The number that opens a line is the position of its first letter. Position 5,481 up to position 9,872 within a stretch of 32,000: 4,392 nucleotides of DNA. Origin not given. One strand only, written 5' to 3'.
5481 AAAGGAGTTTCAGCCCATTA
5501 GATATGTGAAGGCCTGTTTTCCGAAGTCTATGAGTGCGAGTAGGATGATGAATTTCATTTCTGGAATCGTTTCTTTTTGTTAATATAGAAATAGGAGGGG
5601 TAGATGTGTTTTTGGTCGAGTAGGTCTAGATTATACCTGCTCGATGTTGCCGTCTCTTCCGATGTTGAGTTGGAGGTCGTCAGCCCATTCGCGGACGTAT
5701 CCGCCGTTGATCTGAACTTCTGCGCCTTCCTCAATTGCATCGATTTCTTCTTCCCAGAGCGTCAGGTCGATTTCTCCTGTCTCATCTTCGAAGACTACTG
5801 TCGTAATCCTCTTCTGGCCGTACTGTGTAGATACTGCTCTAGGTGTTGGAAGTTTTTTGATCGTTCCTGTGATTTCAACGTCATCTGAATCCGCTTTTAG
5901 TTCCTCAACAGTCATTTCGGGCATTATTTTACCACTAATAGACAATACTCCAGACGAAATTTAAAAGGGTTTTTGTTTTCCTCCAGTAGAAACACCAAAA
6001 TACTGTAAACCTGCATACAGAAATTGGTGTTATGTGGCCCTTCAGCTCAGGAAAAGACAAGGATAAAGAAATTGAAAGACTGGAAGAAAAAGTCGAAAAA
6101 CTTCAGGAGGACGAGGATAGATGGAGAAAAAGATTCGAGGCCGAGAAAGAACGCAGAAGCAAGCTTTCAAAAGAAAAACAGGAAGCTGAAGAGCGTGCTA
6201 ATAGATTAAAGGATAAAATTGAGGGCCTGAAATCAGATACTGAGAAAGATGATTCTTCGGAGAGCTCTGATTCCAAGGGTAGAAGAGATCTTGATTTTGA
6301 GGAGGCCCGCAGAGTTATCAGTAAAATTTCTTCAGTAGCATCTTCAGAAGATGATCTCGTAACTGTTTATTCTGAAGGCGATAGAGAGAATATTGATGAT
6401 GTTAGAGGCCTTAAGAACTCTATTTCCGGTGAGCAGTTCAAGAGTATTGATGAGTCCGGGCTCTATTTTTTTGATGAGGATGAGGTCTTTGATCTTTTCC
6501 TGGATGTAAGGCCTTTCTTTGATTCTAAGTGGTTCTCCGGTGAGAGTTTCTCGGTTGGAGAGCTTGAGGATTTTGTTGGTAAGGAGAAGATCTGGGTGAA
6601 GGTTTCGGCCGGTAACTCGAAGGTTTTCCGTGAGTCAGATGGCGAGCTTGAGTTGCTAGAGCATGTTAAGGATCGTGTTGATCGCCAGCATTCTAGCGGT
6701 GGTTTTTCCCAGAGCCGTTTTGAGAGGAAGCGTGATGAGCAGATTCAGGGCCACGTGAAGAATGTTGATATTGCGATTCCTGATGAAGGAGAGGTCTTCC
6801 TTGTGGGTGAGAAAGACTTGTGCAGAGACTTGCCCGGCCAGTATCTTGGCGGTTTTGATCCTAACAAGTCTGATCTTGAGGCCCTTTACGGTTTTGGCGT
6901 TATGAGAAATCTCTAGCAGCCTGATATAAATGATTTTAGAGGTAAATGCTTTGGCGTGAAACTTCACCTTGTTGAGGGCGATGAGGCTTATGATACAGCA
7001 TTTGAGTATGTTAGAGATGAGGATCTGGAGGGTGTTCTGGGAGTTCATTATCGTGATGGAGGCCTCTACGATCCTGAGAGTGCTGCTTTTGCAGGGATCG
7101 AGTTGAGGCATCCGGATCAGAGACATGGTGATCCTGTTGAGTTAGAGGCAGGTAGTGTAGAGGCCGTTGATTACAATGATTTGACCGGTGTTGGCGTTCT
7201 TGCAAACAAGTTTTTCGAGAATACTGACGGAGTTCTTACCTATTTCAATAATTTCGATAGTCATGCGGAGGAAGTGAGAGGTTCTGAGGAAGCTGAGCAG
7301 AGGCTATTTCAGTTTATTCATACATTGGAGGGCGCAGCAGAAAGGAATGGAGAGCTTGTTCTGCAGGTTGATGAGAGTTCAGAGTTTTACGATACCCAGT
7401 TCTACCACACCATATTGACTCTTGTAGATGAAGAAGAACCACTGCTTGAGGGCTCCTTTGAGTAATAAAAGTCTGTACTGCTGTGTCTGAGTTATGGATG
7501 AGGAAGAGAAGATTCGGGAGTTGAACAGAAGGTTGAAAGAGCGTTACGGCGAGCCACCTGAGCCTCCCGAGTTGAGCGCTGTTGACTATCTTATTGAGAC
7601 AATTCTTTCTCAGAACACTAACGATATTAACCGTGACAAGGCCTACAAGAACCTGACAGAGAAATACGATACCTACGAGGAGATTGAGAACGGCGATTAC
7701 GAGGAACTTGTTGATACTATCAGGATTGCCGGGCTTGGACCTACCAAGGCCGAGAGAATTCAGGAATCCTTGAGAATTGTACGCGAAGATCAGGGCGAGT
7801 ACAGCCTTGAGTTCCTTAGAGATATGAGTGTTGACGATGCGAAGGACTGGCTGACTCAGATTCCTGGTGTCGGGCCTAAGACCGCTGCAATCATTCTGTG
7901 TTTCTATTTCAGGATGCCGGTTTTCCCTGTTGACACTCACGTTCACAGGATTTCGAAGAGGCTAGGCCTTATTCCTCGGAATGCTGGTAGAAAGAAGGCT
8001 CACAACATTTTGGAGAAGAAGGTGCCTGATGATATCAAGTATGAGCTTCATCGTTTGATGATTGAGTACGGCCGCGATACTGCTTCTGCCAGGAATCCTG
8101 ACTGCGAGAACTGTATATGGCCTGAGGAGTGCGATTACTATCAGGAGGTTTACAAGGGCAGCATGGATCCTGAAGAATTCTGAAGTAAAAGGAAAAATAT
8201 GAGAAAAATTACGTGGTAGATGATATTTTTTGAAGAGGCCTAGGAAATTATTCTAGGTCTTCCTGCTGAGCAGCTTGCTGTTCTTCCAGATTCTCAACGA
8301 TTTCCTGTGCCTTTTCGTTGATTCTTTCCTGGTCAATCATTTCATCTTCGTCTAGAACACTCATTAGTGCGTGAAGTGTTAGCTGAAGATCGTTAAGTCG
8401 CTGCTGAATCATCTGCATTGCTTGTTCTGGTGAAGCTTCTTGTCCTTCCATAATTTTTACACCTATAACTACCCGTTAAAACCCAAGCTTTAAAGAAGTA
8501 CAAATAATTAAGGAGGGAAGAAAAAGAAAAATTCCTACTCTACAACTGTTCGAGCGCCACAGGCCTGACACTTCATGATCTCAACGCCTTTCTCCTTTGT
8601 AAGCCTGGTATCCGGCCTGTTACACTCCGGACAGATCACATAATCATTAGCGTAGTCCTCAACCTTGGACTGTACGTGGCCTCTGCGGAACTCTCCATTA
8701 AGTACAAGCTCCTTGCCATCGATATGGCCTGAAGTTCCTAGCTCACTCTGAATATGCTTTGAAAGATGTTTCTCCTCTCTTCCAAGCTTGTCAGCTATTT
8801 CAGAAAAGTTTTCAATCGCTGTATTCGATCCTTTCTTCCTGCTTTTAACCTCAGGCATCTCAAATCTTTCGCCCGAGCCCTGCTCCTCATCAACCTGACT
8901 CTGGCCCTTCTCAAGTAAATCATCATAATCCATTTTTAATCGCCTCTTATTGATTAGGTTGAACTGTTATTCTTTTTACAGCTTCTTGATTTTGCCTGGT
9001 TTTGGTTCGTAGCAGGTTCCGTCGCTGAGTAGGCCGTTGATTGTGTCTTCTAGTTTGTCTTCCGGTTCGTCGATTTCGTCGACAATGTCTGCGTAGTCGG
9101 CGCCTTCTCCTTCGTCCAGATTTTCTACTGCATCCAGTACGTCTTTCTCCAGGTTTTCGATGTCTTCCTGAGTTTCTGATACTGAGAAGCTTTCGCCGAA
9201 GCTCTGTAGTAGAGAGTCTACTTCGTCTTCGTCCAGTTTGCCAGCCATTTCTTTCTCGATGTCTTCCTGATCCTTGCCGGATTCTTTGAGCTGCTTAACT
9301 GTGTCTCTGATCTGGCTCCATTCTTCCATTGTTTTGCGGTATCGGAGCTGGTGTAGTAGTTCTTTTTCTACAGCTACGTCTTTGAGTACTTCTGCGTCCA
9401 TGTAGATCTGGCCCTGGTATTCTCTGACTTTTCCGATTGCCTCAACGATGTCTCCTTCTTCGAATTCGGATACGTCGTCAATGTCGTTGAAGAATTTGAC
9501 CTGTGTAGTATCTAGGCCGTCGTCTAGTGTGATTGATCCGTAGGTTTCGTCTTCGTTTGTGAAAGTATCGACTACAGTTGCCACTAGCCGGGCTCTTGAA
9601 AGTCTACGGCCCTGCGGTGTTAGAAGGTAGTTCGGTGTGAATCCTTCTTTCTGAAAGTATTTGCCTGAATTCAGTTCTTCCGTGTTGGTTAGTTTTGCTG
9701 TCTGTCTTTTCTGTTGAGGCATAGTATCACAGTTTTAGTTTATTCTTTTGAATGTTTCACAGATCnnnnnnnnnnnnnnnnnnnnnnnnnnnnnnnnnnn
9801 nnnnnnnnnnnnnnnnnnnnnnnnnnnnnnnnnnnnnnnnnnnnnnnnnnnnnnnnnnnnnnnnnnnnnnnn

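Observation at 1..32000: Palindromic hexamer AGGCCT is about 10-fold over-represented, in every codon phase and in spacers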

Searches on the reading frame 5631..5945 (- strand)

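Call 14: search_protein_families(library=pfam, max_evalue=0.01, proteins=[window:5631-5945:-])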
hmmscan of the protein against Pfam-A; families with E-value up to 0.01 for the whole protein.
window:5631-5945:- (104 aa): 2 families
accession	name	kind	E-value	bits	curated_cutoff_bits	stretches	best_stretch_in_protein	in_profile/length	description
PF01336.31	tRNA_anti-codon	-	1.3e-07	31.9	27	1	24-95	2-69/75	OB-fold nucleic acid binding domain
PF21473.3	Ssb-like_OB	-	1.6e-06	28.7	24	1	36-102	30-96/97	Single-stranded DNA binding protein Ssb-like, OB fold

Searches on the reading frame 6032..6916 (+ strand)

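Call 6: search_protein_families(library=pfam, proteins=[window:6032-6916:+])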
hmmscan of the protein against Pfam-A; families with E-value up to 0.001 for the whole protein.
window:6032-6916:+ (294 aa): 2 families
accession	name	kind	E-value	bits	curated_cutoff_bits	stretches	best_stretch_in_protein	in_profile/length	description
PF18859.6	acVLRF1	-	4e-12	46.9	27.1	1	194-266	11-88/130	Actinobacteria/chloroflexi VLRF1 release factor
PF18854.6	baeRF_family10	-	0.00012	22.9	27.1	1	190-245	20-79/143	Bacterial archaeo-eukaryotic release factor family 10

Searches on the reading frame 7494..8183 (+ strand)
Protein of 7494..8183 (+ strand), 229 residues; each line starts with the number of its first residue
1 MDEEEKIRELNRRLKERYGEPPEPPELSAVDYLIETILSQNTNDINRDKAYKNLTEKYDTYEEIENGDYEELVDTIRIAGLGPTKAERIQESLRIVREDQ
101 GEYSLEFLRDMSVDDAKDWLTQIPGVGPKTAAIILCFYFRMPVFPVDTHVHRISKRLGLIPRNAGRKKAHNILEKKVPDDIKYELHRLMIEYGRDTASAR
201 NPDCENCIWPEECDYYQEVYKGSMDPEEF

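Call 6: search_protein_families(library=pfam, proteins=[window:7494-8183:+])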
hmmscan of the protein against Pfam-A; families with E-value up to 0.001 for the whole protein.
window:7494-8183:+ (229 aa): 4 families
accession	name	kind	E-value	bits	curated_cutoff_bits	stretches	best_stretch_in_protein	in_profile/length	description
PF00730.31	HhH-GPD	-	1.1e-19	71.3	26.2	1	34-178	1-107/108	HhH-GPD superfamily base excision DNA repair protein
PF14520.12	HHH_5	-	2.2e-09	38.1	27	0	52-94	16-56/57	Helix-hairpin-helix domain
PF00633.29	HHH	-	7.5e-09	35.4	24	1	117-137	10-30/30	Helix-hairpin-helix motif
PF12826.13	HHH_2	-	0.00018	22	27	0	52-91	17-53/64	Helix-hairpin-helix motif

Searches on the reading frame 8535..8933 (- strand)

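Call 14: search_protein_families(library=pfam, max_evalue=0.01, proteins=[window:8535-8933:-])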
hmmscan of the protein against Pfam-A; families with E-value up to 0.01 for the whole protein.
window:8535-8933:- (132 aa): 2 families
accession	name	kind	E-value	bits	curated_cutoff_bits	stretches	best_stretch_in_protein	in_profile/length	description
PF01873.23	eIF-5_eIF-2B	-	1.5e-36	125.3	27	1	17-128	4-117/117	Domain found in IF2B/IF5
PF03604.18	Zn_ribbon_RPAB4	-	0.0039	17.3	24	0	118-130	16-28/32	DNA directed RNA polymerase, 7 kDa subunit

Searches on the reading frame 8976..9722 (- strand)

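Call 7: search_protein_families(library=pfam, proteins=[window:8976-9722:-])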
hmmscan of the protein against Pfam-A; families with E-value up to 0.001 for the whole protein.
window:8976-9722:- (248 aa): 1 family
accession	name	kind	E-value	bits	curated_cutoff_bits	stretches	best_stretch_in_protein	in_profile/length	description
PF01336.31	tRNA_anti-codon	-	1.2e-07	32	27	1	58-114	14-73/75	OB-fold nucleic acid binding domain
